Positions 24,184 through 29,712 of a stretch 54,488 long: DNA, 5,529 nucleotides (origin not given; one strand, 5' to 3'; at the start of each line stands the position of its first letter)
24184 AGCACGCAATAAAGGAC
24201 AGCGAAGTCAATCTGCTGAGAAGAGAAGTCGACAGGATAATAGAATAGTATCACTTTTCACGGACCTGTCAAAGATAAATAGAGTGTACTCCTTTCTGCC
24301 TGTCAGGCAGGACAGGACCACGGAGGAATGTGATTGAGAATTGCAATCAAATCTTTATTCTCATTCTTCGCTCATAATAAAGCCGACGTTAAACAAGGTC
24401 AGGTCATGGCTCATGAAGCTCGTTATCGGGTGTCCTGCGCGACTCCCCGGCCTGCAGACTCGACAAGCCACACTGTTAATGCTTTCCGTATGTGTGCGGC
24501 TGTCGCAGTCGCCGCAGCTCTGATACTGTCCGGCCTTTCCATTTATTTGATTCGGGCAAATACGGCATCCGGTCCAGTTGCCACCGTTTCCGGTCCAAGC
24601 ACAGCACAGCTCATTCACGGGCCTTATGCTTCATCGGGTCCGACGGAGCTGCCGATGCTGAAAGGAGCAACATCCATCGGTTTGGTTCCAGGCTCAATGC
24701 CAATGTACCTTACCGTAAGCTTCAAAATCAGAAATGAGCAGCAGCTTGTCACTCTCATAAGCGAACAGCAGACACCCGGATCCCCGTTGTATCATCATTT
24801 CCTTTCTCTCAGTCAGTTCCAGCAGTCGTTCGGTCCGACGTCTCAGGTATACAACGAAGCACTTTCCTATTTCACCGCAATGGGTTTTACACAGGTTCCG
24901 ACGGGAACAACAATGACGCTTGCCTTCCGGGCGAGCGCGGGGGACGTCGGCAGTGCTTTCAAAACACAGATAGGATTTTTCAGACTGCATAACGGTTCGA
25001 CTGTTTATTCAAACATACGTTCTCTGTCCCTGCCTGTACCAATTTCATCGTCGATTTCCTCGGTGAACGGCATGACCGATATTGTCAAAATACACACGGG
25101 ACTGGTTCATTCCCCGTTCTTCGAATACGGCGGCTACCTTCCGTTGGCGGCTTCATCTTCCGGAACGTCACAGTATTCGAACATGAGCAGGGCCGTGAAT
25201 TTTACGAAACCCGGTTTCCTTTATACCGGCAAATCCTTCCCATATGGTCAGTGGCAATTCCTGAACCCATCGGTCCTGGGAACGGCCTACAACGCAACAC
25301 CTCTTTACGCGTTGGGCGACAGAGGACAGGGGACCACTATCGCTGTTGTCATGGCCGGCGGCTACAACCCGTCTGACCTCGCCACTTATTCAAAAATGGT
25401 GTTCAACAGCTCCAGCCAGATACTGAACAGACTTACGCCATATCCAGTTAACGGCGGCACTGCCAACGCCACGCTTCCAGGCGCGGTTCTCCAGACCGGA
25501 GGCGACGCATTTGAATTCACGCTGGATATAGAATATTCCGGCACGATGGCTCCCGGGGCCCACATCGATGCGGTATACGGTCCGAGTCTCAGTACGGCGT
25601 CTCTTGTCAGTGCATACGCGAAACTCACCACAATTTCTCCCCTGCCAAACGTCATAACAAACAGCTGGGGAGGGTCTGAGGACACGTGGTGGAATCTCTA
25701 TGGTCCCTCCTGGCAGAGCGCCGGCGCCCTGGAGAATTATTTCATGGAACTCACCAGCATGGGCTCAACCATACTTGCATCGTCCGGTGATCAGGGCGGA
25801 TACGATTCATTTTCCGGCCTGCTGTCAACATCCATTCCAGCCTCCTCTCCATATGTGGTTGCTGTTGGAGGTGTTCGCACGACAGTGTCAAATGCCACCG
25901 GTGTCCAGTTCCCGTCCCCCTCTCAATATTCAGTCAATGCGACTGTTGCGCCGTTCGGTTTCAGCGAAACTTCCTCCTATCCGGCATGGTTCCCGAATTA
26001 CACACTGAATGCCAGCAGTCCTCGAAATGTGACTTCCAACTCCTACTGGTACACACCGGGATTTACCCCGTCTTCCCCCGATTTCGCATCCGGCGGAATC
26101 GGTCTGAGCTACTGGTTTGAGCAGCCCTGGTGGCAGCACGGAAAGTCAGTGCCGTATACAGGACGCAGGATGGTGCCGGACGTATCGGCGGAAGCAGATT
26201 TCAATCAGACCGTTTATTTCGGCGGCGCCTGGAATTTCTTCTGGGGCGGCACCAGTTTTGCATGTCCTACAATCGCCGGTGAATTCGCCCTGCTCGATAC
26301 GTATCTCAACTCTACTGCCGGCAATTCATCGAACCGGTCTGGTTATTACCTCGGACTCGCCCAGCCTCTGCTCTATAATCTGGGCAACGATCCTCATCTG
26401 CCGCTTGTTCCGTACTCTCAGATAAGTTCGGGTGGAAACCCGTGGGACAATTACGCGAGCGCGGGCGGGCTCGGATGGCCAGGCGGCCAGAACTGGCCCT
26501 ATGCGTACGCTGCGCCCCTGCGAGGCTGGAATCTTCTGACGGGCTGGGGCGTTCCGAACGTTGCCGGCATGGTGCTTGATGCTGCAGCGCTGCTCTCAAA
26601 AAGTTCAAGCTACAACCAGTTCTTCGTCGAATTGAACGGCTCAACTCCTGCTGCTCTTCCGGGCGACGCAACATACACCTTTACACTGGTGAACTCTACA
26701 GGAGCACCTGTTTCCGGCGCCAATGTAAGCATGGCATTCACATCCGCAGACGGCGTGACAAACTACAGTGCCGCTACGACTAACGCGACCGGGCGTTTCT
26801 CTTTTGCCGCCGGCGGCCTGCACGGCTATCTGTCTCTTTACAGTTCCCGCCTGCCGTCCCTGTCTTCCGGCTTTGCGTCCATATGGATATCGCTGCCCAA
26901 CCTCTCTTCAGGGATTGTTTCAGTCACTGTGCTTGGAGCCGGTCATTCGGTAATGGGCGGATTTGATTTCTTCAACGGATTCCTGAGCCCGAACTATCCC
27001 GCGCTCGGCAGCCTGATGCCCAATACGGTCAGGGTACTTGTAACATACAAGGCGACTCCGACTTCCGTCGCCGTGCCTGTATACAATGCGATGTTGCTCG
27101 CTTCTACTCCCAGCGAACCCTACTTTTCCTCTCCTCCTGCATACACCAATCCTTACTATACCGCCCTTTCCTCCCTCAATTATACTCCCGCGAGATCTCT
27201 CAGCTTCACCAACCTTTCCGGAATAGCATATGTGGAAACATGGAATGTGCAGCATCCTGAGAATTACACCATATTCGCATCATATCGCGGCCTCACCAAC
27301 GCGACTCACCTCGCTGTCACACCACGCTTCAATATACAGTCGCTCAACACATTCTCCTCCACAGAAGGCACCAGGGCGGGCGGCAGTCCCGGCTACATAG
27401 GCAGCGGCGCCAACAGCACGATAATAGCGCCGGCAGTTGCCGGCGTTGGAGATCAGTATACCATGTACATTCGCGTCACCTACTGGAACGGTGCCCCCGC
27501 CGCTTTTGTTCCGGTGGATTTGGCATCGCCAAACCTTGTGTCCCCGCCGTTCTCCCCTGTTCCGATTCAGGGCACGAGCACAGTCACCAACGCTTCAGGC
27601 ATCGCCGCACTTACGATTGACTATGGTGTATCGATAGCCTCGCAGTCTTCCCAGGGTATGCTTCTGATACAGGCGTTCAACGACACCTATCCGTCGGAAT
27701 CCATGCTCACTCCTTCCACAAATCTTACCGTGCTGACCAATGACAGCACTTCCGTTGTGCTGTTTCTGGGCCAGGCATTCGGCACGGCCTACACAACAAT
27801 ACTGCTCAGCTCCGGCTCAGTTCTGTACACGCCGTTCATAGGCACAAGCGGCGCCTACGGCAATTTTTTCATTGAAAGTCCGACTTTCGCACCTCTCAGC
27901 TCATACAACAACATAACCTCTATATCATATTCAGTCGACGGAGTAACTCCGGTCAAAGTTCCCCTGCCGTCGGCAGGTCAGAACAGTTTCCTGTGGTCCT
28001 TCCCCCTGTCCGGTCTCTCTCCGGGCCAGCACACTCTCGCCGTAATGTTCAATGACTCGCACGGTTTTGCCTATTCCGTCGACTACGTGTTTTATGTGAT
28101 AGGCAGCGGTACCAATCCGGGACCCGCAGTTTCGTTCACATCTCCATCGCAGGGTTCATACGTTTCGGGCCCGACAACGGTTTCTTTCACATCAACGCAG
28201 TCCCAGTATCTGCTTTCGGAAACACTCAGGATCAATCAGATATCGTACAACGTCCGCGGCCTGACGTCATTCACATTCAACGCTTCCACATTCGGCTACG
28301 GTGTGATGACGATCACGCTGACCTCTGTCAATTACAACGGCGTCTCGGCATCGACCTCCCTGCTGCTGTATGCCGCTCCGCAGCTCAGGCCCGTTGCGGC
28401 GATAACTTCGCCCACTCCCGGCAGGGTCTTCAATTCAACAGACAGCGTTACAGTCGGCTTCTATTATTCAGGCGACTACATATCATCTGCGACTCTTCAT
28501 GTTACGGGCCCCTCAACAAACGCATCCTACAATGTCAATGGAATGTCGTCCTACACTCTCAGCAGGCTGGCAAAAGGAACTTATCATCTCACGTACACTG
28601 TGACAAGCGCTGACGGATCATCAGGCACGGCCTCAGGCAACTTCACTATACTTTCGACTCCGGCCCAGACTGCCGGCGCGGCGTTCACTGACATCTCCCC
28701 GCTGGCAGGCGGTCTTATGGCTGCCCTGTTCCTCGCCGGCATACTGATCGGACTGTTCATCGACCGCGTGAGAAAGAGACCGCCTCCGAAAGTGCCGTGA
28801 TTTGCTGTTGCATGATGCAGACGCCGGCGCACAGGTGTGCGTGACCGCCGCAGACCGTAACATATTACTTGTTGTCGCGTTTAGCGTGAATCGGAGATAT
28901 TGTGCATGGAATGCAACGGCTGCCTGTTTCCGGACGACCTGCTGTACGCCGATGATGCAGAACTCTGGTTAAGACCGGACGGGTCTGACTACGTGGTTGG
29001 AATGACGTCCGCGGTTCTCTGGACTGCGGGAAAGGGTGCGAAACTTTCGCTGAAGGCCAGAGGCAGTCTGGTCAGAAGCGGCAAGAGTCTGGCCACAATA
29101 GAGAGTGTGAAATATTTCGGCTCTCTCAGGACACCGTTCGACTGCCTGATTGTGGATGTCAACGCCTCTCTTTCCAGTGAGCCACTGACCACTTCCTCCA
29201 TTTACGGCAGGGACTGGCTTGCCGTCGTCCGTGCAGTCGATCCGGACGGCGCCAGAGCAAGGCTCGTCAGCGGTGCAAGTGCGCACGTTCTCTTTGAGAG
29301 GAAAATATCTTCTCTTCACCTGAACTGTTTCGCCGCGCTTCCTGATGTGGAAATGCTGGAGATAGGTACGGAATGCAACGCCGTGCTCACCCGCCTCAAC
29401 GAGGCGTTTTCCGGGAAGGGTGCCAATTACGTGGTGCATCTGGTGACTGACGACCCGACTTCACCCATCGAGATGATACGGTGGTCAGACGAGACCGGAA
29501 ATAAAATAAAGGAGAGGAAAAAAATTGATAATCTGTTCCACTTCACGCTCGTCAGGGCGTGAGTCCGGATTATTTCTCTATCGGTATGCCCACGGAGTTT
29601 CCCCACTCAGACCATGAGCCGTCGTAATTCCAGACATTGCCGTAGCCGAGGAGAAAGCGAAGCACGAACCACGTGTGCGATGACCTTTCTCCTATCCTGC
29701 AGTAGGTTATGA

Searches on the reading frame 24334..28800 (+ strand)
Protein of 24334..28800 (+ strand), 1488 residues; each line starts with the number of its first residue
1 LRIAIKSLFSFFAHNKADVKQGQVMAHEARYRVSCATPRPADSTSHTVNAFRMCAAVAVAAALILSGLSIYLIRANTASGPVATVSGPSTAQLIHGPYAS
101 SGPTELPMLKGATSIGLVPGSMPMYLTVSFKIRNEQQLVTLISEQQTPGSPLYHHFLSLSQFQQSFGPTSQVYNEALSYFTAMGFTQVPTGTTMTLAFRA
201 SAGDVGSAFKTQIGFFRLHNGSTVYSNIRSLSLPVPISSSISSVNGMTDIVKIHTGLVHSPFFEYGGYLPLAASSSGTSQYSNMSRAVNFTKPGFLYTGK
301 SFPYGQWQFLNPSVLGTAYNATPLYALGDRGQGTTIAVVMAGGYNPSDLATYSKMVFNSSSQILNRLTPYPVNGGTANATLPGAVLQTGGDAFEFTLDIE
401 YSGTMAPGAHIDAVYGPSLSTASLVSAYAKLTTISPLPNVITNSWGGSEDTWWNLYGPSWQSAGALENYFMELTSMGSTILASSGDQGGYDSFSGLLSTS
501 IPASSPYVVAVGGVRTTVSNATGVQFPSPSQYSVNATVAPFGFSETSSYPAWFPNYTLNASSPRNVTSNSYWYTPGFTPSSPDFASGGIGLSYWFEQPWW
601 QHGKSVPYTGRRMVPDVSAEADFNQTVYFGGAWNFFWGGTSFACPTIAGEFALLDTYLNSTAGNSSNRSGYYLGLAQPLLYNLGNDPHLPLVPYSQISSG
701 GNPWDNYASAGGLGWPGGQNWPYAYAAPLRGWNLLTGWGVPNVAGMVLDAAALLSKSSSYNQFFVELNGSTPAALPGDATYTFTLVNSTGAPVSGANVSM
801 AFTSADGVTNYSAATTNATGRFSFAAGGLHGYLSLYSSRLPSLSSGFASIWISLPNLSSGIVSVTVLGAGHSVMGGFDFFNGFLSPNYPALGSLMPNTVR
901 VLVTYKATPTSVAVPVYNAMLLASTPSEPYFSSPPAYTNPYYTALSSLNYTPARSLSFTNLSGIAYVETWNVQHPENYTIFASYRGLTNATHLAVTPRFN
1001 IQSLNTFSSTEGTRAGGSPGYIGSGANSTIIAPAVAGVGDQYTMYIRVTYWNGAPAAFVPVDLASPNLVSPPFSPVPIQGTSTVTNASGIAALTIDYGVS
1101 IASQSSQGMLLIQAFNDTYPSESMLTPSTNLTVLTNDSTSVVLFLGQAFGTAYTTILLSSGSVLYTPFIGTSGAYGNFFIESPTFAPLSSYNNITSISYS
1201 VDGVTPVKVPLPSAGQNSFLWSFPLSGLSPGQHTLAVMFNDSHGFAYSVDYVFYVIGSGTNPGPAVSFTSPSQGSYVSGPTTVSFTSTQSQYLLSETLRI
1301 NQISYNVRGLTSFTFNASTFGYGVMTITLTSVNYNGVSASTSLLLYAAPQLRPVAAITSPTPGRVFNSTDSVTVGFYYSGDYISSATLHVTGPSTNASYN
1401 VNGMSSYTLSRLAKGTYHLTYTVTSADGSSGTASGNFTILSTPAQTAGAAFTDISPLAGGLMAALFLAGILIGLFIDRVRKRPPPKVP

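Call 28: search_protein_families(library=pfam, proteins=[window:24334-28800:+], max_evalue=0.0001)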
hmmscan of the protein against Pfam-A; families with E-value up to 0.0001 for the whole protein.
window:24334-28800:+ (1488 aa): 2 families
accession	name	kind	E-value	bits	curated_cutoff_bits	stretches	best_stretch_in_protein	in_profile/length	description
PF09286.16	Pro-kuma_activ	-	8.9e-22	78.3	23.5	1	111-249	2-142/143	Pro-kumamolisin, activation domain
PF00082.27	Peptidase_S8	-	7.1e-10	39.1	21.8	1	394-657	73-256/288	Subtilase family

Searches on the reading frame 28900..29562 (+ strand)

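Call 28: search_protein_families(library=pfam, proteins=[window:28900-29562:+], max_evalue=0.0001)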
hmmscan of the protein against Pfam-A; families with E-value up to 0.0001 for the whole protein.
window:28900-29562:+ (220 aa): 1 family
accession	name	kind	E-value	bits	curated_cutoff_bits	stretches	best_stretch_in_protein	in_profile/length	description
PF01597.25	GCV_H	-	9e-16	58.3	22.2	1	15-129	2-116/122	Glycine cleavage H-protein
